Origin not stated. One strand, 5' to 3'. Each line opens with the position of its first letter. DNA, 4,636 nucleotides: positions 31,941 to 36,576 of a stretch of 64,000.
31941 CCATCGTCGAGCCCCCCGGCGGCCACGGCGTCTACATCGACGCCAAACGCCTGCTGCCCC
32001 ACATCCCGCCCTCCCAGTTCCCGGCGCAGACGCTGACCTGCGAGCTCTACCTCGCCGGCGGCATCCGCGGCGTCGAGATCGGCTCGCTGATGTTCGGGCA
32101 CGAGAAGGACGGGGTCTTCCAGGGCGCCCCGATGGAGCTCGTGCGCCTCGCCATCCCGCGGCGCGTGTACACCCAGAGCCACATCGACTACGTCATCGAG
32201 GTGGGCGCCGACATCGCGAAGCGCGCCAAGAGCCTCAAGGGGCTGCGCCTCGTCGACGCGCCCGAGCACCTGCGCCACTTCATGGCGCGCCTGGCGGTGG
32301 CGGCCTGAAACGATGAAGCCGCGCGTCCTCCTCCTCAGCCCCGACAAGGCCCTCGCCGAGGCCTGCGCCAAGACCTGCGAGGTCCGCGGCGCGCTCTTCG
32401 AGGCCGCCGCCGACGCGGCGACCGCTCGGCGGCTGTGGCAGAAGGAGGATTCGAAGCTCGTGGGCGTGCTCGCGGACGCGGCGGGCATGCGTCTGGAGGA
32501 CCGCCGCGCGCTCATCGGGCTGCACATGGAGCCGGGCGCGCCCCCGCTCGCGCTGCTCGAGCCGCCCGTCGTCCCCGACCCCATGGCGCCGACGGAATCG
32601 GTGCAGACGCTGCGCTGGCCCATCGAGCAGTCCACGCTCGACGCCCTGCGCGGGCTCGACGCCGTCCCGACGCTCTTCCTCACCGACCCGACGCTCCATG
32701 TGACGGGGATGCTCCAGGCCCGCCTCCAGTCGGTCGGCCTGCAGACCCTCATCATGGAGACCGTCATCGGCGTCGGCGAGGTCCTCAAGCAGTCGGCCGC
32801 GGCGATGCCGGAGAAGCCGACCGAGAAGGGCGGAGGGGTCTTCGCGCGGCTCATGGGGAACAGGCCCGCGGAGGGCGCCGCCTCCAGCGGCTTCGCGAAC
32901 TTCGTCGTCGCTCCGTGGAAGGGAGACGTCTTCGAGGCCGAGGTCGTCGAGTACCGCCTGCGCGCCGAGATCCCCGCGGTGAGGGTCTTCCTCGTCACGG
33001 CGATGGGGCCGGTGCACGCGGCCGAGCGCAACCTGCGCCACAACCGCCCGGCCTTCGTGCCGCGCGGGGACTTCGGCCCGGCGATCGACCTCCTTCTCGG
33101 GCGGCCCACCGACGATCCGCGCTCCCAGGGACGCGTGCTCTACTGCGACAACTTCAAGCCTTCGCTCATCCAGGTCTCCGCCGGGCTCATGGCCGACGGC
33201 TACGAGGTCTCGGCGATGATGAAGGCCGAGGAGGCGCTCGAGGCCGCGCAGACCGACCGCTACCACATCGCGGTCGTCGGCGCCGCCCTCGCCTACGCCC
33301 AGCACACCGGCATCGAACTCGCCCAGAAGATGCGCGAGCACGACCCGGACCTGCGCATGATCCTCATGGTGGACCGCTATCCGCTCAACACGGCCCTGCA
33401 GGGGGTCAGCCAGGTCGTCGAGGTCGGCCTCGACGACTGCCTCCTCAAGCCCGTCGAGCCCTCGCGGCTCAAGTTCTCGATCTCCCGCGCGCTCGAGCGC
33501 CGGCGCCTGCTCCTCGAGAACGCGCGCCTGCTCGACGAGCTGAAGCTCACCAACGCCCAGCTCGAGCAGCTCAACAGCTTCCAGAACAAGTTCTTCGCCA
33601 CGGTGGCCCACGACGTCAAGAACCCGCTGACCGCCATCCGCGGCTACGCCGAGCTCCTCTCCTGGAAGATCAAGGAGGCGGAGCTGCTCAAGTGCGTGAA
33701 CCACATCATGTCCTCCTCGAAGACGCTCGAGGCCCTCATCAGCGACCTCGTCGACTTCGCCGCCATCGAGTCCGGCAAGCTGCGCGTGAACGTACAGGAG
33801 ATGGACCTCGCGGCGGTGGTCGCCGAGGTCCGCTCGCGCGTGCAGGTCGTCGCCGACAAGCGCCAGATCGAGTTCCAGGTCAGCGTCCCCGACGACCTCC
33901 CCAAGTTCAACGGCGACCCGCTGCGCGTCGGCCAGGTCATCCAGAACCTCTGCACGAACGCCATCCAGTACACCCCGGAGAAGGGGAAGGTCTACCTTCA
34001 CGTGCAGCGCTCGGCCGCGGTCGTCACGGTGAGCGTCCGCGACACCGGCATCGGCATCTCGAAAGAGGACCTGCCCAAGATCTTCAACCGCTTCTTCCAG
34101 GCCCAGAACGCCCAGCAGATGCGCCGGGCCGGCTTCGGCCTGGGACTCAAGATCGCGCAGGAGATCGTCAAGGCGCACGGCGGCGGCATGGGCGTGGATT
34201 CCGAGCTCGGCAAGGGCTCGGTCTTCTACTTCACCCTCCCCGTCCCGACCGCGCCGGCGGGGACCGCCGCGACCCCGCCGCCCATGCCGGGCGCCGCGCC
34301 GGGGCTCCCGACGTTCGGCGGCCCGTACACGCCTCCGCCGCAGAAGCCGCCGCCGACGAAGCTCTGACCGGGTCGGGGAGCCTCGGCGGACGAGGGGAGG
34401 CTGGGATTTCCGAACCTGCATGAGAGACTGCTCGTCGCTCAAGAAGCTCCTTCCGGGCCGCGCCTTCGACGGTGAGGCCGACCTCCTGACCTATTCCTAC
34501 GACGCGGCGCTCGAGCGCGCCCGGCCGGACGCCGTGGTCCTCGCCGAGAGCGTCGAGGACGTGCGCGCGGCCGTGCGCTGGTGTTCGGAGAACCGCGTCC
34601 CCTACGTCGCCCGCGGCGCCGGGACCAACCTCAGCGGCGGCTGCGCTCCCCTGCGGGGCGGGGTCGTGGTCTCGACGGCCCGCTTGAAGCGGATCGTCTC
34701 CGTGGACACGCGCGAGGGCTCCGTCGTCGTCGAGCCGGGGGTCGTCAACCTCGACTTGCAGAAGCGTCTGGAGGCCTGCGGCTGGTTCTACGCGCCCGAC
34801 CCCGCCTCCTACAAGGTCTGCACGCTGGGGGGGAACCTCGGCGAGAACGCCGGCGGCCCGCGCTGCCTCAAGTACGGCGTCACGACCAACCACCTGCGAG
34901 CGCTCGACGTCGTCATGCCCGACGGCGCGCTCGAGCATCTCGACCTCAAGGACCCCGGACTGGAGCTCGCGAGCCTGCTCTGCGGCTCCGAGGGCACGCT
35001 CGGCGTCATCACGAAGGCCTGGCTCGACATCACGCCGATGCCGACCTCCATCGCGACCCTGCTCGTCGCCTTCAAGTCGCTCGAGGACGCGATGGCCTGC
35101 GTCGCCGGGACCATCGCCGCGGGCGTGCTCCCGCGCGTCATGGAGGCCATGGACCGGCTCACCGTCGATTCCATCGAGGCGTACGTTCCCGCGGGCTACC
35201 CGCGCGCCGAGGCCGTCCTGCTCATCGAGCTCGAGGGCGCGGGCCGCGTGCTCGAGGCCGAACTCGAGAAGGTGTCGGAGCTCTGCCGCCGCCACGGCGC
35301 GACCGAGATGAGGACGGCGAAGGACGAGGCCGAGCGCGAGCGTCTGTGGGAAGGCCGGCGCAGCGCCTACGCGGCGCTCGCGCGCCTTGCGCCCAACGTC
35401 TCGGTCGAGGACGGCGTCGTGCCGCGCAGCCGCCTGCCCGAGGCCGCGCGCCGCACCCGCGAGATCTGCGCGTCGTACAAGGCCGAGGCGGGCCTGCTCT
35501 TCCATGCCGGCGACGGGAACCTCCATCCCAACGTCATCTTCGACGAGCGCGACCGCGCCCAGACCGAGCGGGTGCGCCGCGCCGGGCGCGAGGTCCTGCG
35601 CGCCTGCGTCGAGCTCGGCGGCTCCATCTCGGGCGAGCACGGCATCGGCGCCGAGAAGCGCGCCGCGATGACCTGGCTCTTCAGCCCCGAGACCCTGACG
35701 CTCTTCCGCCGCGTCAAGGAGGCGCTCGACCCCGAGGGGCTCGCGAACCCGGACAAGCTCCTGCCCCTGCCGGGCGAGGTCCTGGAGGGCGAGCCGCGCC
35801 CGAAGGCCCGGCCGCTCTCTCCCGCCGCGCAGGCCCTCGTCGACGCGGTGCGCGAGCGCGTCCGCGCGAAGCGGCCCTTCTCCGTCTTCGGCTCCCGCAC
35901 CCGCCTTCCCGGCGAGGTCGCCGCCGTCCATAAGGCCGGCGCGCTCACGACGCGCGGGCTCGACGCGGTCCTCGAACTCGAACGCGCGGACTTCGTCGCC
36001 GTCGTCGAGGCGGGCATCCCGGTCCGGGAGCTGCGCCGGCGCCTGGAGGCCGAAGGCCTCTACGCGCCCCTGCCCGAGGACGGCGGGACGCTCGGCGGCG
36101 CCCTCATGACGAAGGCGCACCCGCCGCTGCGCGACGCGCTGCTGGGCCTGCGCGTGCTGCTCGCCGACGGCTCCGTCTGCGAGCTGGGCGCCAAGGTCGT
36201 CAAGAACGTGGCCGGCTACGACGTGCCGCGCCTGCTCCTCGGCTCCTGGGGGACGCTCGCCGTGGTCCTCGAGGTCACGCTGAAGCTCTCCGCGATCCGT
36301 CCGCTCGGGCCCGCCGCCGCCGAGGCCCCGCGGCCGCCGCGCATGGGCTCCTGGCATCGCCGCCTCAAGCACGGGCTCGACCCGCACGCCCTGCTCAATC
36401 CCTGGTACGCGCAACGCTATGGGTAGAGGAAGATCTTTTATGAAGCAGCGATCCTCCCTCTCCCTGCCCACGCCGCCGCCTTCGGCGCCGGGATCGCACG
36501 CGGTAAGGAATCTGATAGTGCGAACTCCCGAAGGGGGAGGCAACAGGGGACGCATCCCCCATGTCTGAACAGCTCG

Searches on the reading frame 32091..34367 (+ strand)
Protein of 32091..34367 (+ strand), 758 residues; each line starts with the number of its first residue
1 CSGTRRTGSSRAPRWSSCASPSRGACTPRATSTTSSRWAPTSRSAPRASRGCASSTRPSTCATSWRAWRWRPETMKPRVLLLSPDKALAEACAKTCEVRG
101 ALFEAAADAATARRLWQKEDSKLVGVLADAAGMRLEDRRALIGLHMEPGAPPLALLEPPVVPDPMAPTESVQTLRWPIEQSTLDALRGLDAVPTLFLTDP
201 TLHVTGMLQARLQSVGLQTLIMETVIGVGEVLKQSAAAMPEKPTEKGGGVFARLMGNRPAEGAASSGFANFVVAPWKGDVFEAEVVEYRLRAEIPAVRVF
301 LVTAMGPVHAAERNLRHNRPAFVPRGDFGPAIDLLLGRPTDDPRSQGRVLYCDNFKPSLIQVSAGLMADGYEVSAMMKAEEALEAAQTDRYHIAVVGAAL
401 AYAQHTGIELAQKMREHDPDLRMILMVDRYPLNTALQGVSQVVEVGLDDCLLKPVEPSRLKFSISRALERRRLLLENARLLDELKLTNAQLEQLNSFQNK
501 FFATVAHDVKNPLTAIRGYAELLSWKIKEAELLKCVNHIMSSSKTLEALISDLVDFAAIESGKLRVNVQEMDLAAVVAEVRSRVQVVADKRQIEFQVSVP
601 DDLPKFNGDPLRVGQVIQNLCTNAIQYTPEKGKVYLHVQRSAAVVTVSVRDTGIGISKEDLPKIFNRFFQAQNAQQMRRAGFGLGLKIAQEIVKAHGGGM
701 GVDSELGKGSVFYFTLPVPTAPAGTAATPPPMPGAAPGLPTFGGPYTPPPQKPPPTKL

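Call 28: search_protein_families(library=pfam, proteins=[window:32091-34367:+], max_evalue=0.001)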
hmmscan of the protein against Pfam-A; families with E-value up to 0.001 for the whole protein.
window:32091-34367:+ (758 aa): 4 families
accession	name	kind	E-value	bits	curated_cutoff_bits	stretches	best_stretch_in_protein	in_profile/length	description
PF02518.31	HATPase_c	-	2e-29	102.7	26.4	1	608-719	1-110/111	Histidine kinase-, DNA gyrase B-, and HSP90-like ATPase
PF00512.31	HisKA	-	1.7e-15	57.3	26.9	1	498-562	2-66/66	His Kinase A (phospho-acceptor) domain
PF00072.30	Response_reg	-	1.6e-09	38.3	30.2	1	350-461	2-107/111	Response regulator receiver domain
PF13589.12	HATPase_c_3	-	2.7e-05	24.7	25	1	615-690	5-81/137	Histidine kinase-, DNA gyrase B-, and HSP90-like ATPase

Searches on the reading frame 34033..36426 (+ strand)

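Call 28: search_protein_families(library=pfam, proteins=[window:34033-36426:+], max_evalue=0.001)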
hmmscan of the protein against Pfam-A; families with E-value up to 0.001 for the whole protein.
window:34033-36426:+ (797 aa): 2 families
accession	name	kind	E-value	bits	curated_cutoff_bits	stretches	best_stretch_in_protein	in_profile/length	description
PF02913.24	FAD-oxidase_C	-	2.3e-71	240.8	21.2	1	337-576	2-248/248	FAD linked oxidases, C-terminal domain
PF01565.28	FAD_binding_4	-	8.3e-57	191.2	26.4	2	165-303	1-138/139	FAD binding domain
